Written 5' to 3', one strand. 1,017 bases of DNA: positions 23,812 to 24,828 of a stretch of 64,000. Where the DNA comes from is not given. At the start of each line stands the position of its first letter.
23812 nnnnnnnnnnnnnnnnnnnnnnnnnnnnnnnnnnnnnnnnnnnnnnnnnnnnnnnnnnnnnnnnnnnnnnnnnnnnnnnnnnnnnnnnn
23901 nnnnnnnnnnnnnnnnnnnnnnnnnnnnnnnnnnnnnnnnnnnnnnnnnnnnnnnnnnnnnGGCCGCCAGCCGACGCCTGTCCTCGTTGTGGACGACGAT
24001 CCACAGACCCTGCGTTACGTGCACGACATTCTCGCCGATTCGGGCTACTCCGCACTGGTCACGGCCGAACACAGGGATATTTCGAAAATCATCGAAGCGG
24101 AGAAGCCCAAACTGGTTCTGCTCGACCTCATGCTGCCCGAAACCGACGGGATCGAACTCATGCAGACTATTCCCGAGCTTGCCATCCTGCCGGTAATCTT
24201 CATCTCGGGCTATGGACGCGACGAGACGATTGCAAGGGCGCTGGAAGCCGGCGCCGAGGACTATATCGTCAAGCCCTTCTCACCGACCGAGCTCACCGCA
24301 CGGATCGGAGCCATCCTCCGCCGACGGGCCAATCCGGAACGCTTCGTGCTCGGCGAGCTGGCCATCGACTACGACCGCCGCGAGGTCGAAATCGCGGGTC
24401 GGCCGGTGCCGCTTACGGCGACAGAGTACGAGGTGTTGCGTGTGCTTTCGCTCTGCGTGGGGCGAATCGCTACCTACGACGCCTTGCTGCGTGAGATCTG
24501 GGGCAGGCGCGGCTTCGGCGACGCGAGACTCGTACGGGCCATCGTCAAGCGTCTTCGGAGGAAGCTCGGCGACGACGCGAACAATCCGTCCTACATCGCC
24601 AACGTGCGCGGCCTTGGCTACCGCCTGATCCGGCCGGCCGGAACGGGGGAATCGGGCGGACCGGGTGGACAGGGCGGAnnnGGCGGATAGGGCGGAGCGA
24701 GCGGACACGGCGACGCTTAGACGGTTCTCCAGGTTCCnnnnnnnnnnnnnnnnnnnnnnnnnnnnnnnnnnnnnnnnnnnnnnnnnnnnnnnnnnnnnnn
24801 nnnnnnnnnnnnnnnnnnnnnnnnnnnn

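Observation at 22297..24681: Single-polypeptide two-component system: GAF-PAS-HisKA-HATPase-REC fused to an OmpR/PhoB winged-helix DNA-binding domain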

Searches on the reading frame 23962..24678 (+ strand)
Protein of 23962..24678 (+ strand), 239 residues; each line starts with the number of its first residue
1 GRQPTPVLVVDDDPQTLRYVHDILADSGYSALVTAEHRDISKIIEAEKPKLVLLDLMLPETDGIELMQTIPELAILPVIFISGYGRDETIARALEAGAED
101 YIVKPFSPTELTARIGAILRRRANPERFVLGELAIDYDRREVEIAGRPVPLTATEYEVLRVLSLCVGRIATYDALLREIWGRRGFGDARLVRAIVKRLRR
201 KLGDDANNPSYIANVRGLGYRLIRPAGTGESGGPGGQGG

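Call 52: search_solved_structures(query=window:23962-24678:+, max_evalue=1e-10, show_alignments=1)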
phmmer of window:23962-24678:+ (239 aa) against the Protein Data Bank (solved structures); distinct sequences matched with E-value up to 1e-10: 145 (the best 60 are shown).
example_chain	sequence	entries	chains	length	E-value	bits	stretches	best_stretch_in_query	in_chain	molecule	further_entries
2gwr_A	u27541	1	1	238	1.4e-36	129.3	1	7-226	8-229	DNA-binding response regulator mtrA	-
2oqr_A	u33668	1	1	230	2.1e-30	109.1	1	2-222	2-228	Sensory transduction protein regX3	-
6lgq_D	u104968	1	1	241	4e-29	104.9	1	3-222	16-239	DNA-binding response regulator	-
4b09_A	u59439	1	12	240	4.2e-29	104.8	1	6-222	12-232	TRANSCRIPTIONAL REGULATORY PROTEIN BAER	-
4kfc_A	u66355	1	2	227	8.2e-29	103.9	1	7-222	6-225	KDP operon transcriptional regulatory protein KdpE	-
4kny_A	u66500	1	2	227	1.6e-28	103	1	7-222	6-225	KDP operon transcriptional regulatory protein KdpE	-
9dvt_R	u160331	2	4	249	4.3e-28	101.5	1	6-228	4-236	DNA-binding dual master transcriptional regulator RpaA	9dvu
1p2f_A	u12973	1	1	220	5.1e-28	101.3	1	7-221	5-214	Response Regulator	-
1ys6_A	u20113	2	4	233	9.9e-26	93.8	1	6-222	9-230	Transcriptional regulatory protein prrA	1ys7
3q9s_A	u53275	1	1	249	2.6e-25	92.4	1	6-217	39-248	DNA-binding response regulator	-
7e1b_A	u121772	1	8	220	2e-24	89.5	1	7-222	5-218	DNA-binding response regulator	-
9ji3_J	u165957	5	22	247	8.9e-24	87.4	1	6-225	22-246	DNA-binding response regulator | Possible two component system response transcriptional positive regulator PhoP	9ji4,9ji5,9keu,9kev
3r0j_A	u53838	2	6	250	9.3e-24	87.3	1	6-225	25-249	POSSIBLE TWO COMPONENT SYSTEM RESPONSE TRANSCRIPTIONAL POSITIVE REGULATOR PHOP | Response regulator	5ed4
5dcl_A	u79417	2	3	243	2.8e-23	85.8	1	6-226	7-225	PhoB family transcriptional regulator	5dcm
1kgs_A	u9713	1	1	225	4.6e-23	85.1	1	7-220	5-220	DNA BINDING RESPONSE REGULATOR D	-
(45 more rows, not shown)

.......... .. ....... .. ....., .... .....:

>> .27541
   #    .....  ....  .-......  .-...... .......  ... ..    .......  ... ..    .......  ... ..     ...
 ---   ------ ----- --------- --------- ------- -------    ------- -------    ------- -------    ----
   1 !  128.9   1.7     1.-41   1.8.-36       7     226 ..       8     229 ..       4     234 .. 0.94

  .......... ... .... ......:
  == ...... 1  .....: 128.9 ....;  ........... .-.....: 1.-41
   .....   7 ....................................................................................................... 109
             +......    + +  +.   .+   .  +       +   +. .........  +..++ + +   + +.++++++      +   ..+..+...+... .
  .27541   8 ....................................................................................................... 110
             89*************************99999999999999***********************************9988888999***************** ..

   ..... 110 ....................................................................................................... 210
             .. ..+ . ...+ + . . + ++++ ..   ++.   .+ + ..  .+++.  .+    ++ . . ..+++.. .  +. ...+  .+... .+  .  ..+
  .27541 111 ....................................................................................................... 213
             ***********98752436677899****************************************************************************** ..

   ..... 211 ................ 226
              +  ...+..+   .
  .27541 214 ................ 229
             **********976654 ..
